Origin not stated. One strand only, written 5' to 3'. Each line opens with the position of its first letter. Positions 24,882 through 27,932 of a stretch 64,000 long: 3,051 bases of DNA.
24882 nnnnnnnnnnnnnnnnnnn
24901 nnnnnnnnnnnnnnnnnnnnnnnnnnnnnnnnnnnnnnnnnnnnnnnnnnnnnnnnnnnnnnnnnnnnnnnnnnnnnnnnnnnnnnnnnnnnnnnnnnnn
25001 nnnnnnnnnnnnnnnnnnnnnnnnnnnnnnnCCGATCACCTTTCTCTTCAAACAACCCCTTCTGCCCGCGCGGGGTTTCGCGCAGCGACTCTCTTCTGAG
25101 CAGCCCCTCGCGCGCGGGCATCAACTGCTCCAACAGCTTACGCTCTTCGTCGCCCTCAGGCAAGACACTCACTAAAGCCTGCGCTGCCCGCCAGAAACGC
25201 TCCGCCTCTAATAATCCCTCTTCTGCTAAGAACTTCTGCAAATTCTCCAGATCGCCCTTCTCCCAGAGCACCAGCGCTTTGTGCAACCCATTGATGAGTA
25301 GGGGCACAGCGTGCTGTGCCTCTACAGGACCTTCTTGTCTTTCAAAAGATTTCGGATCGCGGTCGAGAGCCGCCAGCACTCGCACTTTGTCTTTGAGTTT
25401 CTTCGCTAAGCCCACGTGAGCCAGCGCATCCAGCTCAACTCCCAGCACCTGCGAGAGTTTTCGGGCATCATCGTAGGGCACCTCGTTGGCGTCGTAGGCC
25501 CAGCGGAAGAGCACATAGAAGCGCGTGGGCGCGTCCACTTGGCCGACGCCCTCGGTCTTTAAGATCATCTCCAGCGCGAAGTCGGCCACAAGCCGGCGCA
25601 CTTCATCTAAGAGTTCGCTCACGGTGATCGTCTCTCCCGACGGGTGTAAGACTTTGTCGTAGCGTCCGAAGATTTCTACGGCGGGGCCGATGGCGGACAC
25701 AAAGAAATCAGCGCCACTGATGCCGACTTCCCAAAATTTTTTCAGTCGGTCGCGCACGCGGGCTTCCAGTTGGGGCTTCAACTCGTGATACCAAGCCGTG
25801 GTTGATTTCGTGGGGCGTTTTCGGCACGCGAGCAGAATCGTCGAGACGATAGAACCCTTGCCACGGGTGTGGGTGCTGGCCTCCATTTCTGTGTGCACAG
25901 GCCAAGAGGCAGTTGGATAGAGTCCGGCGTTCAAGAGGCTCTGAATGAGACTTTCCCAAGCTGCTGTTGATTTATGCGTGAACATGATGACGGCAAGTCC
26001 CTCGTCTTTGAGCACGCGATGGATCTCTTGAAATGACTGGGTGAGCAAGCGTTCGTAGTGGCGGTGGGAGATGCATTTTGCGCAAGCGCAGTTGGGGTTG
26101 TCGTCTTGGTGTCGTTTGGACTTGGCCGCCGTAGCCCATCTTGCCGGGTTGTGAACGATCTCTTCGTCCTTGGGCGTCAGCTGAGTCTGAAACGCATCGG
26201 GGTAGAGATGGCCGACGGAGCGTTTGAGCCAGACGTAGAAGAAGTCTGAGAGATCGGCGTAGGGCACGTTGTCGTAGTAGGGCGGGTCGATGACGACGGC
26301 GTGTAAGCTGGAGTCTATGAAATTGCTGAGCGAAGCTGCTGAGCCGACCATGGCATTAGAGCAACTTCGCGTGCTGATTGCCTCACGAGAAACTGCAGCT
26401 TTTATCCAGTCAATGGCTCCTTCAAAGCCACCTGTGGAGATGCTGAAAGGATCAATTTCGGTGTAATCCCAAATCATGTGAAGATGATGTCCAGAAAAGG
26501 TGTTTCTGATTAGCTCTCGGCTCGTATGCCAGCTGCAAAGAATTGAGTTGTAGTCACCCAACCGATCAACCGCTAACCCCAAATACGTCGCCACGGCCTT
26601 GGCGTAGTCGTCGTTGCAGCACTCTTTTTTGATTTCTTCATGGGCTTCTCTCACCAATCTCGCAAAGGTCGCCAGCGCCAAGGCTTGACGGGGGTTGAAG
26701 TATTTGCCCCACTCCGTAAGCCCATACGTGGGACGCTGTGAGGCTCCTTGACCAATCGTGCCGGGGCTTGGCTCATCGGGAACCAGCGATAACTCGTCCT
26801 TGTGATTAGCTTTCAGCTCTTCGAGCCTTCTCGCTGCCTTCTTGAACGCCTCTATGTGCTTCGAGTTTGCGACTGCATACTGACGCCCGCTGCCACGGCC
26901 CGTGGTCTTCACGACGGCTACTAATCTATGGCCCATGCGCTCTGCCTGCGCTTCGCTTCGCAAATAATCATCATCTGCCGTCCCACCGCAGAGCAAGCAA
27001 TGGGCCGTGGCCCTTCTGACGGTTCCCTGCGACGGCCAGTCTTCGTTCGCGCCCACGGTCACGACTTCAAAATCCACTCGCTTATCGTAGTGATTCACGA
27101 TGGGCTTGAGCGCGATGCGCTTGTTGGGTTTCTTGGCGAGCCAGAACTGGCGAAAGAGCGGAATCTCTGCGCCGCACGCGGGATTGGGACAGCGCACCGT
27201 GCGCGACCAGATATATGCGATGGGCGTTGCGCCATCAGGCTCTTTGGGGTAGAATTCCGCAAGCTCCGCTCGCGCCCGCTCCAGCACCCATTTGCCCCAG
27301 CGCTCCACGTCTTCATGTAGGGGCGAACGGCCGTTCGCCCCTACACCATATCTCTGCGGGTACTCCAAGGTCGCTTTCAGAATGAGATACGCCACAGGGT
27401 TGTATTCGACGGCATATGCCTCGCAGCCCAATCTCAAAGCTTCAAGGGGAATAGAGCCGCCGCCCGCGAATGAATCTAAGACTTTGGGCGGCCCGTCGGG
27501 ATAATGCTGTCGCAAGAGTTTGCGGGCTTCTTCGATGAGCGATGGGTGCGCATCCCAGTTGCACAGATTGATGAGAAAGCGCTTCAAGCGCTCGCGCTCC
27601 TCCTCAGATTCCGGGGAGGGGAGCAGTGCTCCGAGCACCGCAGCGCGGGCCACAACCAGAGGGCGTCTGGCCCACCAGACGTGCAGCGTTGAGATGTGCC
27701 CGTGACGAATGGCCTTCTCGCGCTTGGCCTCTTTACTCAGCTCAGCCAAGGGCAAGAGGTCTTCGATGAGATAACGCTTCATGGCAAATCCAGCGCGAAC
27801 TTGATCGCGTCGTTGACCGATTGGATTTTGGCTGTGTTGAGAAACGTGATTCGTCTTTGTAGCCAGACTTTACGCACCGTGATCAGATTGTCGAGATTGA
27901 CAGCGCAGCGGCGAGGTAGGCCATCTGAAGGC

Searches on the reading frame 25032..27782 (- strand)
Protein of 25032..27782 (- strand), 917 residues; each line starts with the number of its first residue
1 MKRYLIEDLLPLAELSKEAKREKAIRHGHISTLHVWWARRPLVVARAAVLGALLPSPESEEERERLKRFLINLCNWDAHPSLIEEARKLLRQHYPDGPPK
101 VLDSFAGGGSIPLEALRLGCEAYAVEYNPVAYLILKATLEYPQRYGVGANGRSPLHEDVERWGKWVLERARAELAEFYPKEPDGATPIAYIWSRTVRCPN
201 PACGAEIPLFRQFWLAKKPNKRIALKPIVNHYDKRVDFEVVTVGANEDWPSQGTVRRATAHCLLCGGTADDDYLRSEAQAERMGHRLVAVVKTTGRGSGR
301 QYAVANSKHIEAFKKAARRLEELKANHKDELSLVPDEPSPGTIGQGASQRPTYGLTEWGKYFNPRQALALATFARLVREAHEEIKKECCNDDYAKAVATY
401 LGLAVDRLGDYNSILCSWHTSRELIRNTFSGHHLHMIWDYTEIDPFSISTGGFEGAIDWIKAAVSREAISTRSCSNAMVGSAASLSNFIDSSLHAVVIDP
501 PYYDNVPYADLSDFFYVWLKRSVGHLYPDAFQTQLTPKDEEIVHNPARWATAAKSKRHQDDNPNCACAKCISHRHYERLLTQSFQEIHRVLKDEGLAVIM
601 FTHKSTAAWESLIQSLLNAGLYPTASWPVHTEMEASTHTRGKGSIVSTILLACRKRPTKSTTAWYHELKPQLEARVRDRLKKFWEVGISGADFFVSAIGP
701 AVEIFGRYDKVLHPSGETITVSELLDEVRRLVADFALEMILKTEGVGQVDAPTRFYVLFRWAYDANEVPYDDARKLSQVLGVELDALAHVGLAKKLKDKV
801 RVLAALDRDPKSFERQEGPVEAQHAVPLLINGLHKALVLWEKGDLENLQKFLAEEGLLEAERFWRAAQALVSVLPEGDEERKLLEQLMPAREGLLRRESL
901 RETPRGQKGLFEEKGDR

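Call 82: search_protein_families(library=padloc, proteins=[window:25032-27782:-], max_evalue=0.00001)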
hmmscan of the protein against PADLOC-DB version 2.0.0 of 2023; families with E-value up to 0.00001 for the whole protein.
window:25032-27782:- (917 aa): 10 families
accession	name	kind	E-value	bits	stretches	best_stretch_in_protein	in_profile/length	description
PDLC00661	HmaB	-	5e-135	449.6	2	150-807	214-874/973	DNA-adenine methylase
PDLC00660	HmaB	-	2.8e-133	443.9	1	3-807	9-868/967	DNA-adenine methylase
PDLC03352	MTase_II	-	1.2e-69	233.2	2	307-788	369-875/1023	Type II methyltransferase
PDLC03233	MTase_II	-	1.4e-65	220.2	1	5-682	34-670/731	Type II methyltransferase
PDLC02189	DUF1156_MTase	-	5e-51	171.9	4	98-255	164-313/944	-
PDLC03314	MTase_II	-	1.5e-33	113.9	2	98-248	164-304/944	Type II methyltransferase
PDLC02541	PglX|PglXI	-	3.7e-10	36.6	0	573-621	540-588/919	PglXI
PDLC04134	mad2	-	6.3e-08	29.9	0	84-160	278-349/492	mads_2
PDLC03312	MTase_II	-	7.8e-08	28.5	1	471-624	505-629/1344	Type II methyltransferase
PDLC03319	MTase_II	-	3.6e-06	24.1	0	490-524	289-323/503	Type II methyltransferase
